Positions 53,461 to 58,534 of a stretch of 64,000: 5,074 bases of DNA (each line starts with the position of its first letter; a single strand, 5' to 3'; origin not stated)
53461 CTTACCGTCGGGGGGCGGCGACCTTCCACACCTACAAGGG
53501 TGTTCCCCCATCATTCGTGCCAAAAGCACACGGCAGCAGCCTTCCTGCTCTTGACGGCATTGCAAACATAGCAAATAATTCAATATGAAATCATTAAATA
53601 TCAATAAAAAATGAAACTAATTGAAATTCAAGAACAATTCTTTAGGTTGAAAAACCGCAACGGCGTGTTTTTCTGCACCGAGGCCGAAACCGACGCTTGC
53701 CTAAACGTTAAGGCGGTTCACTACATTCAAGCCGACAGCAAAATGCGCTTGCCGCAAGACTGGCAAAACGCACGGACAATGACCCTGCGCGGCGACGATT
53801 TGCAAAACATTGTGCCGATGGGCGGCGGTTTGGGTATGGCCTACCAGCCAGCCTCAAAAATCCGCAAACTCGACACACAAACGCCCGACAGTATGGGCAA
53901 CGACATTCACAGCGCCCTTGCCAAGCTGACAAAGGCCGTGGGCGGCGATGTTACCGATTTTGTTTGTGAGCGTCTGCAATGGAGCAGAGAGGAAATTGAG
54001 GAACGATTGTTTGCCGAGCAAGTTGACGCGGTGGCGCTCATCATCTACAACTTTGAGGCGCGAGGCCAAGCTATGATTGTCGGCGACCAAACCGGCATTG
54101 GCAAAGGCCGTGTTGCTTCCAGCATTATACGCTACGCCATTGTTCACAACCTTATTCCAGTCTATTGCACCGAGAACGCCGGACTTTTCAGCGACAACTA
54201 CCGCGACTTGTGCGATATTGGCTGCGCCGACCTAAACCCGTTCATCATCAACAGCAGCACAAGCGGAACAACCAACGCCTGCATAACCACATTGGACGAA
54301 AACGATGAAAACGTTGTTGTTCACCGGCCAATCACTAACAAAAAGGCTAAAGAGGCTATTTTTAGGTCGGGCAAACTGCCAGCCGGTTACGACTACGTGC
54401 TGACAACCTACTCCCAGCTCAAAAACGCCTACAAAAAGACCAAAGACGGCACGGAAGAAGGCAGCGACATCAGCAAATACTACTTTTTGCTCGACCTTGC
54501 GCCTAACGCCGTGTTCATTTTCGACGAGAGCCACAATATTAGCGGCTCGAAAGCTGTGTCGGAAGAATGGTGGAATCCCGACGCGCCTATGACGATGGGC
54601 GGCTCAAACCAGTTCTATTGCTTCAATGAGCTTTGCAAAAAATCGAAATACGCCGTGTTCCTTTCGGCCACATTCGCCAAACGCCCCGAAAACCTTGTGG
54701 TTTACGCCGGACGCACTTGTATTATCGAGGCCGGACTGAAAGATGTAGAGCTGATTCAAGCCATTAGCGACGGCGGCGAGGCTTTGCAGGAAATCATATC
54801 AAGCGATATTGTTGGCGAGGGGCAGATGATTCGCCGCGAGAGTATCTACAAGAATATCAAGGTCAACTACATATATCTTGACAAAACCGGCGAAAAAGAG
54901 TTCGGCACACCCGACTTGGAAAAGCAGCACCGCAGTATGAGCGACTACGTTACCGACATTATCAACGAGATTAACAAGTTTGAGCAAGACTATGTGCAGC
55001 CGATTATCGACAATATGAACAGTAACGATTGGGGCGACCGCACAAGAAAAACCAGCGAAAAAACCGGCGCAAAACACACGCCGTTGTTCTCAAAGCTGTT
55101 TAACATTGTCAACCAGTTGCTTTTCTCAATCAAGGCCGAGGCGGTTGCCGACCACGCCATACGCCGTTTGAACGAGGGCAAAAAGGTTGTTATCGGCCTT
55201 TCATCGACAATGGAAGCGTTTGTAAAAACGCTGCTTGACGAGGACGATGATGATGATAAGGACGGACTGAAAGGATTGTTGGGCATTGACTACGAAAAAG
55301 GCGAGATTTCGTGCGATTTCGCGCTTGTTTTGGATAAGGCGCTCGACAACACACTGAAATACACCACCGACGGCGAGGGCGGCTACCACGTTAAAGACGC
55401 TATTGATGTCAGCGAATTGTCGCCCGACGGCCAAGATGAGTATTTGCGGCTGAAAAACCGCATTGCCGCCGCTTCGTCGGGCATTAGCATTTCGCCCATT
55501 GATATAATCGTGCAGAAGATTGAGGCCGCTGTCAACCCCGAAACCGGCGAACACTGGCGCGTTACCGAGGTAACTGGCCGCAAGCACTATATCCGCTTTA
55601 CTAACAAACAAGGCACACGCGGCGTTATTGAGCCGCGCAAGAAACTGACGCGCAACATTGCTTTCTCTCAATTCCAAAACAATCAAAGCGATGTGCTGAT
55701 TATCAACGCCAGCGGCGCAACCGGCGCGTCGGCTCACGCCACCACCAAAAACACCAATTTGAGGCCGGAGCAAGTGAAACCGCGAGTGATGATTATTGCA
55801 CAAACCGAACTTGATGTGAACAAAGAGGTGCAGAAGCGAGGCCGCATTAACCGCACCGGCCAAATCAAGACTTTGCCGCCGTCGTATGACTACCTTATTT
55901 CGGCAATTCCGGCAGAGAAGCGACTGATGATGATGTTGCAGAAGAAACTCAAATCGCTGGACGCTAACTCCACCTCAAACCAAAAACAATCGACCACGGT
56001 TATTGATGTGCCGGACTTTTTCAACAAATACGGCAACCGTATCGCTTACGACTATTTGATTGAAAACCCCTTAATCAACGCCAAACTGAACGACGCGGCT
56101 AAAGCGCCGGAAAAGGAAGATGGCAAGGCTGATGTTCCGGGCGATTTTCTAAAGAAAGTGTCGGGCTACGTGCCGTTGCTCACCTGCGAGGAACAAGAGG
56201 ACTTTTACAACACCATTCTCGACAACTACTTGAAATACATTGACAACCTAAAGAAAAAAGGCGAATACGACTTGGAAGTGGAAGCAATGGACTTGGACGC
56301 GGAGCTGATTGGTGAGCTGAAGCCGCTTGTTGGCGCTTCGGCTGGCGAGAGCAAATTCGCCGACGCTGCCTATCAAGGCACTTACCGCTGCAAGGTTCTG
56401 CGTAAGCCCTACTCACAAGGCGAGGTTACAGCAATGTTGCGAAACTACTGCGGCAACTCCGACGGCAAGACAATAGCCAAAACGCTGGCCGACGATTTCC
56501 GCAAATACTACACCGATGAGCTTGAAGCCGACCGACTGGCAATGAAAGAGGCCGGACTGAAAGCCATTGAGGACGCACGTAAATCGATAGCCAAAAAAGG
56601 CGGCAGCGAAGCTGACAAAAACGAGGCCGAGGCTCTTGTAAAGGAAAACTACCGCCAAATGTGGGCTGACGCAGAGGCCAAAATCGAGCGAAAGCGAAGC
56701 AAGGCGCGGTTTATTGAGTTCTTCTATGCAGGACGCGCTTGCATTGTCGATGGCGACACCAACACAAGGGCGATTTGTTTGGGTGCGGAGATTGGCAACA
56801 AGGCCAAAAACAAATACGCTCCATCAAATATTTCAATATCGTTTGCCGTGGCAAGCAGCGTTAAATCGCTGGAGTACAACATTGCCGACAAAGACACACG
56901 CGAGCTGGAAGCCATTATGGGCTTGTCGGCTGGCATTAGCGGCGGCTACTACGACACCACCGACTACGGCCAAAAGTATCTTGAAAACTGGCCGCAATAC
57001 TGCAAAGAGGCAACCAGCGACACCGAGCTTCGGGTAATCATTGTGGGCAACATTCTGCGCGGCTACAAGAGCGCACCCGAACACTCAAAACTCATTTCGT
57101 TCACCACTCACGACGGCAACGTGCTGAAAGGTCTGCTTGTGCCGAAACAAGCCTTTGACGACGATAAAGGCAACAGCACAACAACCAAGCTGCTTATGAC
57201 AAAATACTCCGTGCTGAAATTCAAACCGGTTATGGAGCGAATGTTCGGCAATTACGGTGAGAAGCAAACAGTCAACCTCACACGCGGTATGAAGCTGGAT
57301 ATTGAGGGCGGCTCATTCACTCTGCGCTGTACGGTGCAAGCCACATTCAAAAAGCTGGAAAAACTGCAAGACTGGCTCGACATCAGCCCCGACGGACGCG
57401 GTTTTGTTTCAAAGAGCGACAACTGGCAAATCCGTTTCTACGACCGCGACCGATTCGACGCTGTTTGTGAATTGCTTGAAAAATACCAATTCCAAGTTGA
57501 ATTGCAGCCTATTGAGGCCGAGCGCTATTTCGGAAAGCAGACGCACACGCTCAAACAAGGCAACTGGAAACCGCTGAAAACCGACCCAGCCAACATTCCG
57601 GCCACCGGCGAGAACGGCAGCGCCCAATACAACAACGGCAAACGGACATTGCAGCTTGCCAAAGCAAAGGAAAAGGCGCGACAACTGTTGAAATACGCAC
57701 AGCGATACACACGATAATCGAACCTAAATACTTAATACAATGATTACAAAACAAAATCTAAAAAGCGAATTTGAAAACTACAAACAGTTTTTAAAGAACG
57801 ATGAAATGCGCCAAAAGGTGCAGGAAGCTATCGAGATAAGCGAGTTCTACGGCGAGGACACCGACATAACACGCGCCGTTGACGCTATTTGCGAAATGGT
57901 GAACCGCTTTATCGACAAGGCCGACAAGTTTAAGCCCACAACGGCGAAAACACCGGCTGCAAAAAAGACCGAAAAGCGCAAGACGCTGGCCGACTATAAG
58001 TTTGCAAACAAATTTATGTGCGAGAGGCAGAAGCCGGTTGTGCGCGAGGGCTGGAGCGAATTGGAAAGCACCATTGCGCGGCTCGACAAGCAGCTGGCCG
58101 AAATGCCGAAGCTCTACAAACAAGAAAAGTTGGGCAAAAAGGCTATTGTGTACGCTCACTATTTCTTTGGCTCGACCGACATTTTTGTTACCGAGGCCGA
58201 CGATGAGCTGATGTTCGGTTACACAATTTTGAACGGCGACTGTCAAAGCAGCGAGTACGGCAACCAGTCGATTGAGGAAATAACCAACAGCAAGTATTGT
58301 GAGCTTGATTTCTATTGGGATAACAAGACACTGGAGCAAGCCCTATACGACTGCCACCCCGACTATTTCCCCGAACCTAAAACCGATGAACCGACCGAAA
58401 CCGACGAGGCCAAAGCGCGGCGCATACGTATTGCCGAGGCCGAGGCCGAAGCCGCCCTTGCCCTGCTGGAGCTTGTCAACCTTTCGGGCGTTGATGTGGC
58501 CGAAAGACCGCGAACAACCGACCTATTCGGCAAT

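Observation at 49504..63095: Seven-gene operon that reads like a split P1 DarB / polyvalent-protein module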

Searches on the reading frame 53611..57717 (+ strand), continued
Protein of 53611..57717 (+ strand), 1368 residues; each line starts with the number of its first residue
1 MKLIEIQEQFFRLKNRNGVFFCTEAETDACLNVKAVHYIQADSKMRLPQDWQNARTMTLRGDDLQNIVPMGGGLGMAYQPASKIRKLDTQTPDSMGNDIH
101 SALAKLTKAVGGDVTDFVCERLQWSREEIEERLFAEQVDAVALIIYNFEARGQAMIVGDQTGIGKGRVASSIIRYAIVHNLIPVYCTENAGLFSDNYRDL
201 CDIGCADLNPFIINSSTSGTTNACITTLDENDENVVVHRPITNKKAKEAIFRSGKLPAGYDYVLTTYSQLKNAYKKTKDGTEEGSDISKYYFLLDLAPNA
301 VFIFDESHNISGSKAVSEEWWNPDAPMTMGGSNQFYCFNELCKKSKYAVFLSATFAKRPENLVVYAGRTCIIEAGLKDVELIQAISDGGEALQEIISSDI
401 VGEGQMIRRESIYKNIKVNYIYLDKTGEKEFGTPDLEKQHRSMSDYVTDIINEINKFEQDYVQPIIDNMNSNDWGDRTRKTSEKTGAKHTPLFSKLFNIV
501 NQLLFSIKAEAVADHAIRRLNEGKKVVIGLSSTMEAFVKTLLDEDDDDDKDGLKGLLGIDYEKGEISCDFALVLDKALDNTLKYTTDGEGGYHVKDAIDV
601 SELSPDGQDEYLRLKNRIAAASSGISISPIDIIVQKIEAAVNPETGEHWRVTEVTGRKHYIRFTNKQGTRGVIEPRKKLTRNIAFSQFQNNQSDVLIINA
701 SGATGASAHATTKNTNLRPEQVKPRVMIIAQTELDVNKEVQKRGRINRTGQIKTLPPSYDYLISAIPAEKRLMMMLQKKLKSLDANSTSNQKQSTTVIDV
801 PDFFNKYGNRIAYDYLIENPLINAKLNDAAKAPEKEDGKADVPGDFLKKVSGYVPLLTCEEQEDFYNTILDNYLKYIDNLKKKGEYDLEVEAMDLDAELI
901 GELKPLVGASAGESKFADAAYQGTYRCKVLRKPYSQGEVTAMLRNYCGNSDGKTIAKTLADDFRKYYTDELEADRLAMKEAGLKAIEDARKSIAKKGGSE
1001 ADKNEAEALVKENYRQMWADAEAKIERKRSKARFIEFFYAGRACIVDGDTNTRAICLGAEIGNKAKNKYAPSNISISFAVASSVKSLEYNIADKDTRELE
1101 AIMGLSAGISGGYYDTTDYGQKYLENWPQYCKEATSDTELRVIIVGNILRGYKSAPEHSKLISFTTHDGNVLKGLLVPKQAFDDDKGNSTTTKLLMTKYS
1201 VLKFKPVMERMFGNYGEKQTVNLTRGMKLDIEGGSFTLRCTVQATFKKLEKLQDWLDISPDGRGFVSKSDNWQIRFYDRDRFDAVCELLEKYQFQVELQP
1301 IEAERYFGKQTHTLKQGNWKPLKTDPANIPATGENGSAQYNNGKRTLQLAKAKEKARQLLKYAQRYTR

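Call 105: find_encoding_contigs(protein=P0038, flank=10000, max_places=1)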
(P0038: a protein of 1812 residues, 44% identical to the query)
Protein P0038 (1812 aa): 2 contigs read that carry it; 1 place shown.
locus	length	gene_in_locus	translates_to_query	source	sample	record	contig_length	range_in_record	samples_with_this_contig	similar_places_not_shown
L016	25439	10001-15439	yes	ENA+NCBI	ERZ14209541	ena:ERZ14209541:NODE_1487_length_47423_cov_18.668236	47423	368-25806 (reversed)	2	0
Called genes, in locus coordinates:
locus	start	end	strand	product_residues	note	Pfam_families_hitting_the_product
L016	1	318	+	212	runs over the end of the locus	-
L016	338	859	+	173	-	-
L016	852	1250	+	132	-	-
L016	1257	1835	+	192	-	-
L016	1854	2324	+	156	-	PF01471:PG_binding_1 (faint), PF09374:PG_binding_3 (faint)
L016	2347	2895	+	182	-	-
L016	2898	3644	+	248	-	-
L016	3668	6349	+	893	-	PF22337:Phage_fiber_rpt (weak)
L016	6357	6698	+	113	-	-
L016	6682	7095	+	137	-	-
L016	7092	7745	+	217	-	-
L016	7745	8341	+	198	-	-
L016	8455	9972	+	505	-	PF18819:MuF_C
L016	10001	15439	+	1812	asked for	PF04851:ResIII, PF13872:AAA_34, PF13871:Helicase_C_4, PF18762:Kinase-PolyVal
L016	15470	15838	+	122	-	-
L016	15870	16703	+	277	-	-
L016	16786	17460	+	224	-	-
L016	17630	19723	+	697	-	PF18762:Kinase-PolyVal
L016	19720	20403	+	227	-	-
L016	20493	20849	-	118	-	PF13657:Couple_hipA (weak)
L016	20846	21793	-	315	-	PF07804:HipA_C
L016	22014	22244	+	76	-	-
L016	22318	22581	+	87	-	-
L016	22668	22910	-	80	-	-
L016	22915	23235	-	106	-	-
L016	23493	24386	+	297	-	PF02498:Bro-N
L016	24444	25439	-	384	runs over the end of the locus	PF17293:Arm-DNA-bind_5, PF13102:Phage_int_SAM_5, PF00589:Phage_integrase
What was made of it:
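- L016: tail-fibre genes, then a MuF_C protein, then Sno-Kinase-PolyVal, all on one strand (call 105).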

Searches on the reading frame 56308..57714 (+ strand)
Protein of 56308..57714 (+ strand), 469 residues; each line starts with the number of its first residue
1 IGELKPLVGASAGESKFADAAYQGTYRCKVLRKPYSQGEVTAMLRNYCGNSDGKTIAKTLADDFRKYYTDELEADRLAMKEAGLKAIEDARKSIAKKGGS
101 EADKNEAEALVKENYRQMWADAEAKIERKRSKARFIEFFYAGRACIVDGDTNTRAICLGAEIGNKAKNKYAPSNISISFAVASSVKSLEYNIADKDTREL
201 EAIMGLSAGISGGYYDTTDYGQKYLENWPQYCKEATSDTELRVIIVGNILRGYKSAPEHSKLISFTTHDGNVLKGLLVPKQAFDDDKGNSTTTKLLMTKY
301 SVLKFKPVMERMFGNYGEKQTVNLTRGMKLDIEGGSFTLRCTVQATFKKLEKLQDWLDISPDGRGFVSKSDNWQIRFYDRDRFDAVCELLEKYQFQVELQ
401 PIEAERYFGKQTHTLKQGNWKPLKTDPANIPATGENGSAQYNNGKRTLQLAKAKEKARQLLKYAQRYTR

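Call 56: search_protein_families(library=pfam, proteins=[window:56308-57714:+], max_evalue=5)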
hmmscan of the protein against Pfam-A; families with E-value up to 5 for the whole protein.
window:56308-57714:+ (469 aa): 1 family
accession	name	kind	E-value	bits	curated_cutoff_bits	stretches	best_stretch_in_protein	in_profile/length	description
PF12761.13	End3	-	5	7.8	25.2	0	62-119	4-61/115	Actin cytoskeleton-regulatory complex protein END3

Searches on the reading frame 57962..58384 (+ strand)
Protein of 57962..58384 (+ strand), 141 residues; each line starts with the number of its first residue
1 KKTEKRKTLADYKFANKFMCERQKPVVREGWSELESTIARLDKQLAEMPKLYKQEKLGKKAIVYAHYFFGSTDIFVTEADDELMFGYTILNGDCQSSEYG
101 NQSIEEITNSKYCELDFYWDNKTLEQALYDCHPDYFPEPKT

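Call 56: search_protein_families(library=pfam, proteins=[window:57962-58384:+], max_evalue=5)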
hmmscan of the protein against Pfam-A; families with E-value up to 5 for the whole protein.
window:57962-58384:+ (141 aa): 1 family
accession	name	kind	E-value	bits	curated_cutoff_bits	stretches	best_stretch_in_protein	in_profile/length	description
PF08946.15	Osmo_CC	-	0.097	13.4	24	1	26-57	9-38/46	Osmosensory transporter coiled coil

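Call 58: search_dna_similar(query=window:57962-58384:+, collection=plasmids, mode=protein, max_evalue=0.001, max_rows=20)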
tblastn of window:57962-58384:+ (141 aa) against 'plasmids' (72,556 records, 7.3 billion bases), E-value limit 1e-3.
Records with a match: 13; places in all: 13; records where one place covers at least 80% of the query: 0.
Best place of each record, by identity: <60% 13.
By first word of the organism name: Xanthomonas 3; Haemophilus 3; Treponema 2; Comamonas 1; Arthrobacter 1; Methylomonas 1; Iodobacter 1; Micromonospora 1.
By predicted mobility (MOB-suite, as given by PLSDB): non-mobilizable 9; conjugative 3; mobilizable 1.
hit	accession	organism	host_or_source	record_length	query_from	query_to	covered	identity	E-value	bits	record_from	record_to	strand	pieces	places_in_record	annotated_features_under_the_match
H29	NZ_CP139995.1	Comamonas testosteroni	-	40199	41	124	60%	45.5%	3e-12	69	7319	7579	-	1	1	hypothetical protein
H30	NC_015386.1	Treponema succinifaciens DSM 2489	colon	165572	67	141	53%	48.1%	3e-16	81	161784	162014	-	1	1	ATP-binding protein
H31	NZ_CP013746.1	Arthrobacter alpinus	Permafrost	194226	53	141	63%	36.5%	6e-11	66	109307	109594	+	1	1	DEAD/DEAH box helicase family protein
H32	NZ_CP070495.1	Methylomonas sp. EFPC1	pure culture,stream biofilm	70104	53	124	51%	43.4%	7e-8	57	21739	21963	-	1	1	hypothetical protein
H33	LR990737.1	Xanthomonas hydrangeae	Hydrangea arborescens,leaf spots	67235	39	124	61%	36.3%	1e-5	50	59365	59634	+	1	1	hypothetical protein (x2)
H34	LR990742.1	Xanthomonas hydrangeae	Hydrangea arborescens,leaf spots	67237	39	124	61%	36.3%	1e-5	50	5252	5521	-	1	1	hypothetical protein (x2)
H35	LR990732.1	Xanthomonas hydrangeae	Hydrangea arborescens,leaf spots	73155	39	124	61%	36.3%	1e-5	50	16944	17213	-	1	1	hypothetical protein (x2)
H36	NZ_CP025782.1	Iodobacter fluviatilis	whole organism,Glacial lake sediment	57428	44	126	59%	37.2%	7e-6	51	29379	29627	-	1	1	hypothetical protein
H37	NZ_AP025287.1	Treponema bryantii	-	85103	67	139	52%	42.2%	6e-11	66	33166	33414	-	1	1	JAB domain-containing protein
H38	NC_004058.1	Haemophilus influenzae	-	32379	38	124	62%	33.7%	1e-6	53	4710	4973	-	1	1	hypothetical protein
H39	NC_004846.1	Haemophilus influenzae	-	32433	38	124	62%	33.7%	1e-6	53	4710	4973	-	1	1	hypothetical protein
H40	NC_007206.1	Haemophilus influenzae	-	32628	37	126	64%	30.4%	3e-5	49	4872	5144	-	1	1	hypothetical protein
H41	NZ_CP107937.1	Micromonospora zamorensis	-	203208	46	119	52%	33.3%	2e-4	47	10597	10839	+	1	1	UvrD-helicase domain-containing protein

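Call 59: get_annotated_region(hit=H31, flank=200)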
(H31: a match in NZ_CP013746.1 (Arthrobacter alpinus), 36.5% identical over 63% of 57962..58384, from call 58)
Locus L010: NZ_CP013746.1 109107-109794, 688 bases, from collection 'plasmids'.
description: Arthrobacter alpinus strain A3 plasmid unnamed, complete sequence
organism: Arthrobacter alpinus (NCBI taxid 656366)
taxonomy: Bacteria; Actinomycetota; Actinomycetes; Micrococcales; Micrococcaceae; Arthrobacter; Arthrobacter alpinus
host: -; source: Permafrost; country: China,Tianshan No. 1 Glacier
typing (MOB-suite, as given by PLSDB): mobilizable; relaxase MOBF
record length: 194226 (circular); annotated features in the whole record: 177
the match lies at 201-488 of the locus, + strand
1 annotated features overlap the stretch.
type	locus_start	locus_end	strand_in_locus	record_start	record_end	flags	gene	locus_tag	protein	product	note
CDS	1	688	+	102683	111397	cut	-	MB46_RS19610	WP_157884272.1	DEAD/DEAH box helicase family protein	-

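Call 60: get_annotated_region(hit=H30, flank=200)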
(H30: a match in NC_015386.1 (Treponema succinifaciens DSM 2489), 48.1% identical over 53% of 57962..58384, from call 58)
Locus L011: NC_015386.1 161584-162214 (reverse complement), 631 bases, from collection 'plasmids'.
description: Treponema succinifaciens DSM 2489 plasmid pTRESU01, complete sequence
organism: Treponema succinifaciens DSM 2489 (NCBI taxid 869209)
taxonomy: Bacteria; Spirochaetota; Spirochaetia; Spirochaetales; Treponemataceae; Treponema; Treponema succinifaciens; Treponema succinifaciens DSM 2489
host: -; source: colon; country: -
typing (MOB-suite, as given by PLSDB): non-mobilizable; mating-pair formation MPF_T
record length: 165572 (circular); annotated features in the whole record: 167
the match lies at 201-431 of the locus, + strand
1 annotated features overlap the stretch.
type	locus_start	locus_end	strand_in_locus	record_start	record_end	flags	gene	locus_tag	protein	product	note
CDS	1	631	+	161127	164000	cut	-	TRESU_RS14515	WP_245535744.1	ATP-binding protein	-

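Call 61: get_annotated_region(hit=H37, flank=200)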
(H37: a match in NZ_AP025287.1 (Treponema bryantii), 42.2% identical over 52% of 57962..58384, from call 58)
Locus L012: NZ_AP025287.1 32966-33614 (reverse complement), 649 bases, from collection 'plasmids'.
description: Treponema bryantii strain JCM 32280 plasmid pTB1, complete sequence
organism: Treponema bryantii (NCBI taxid 163)
taxonomy: Bacteria; Spirochaetota; Spirochaetia; Spirochaetales; Treponemataceae; Treponema; Treponema bryantii
host: -; source: -; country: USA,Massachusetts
typing (MOB-suite, as given by PLSDB): non-mobilizable
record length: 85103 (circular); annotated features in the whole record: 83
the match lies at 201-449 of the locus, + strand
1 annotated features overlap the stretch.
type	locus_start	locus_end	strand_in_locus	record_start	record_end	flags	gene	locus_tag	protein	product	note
CDS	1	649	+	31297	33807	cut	-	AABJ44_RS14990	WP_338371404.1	JAB domain-containing protein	-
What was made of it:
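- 57740..59602 (+): ORF4, 620 aa, pI 4.5, net charge -58. It has an N-terminal helical module shared with ORF5, an inserted mobile-element domain (residues 75-215), the linker helix (222-248), a small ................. domain, and a tandem acidic domain (nt 58667-59599). Calls 58-61: the mid-domain lies inside 836- to 2904-aa plasmid proteins.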
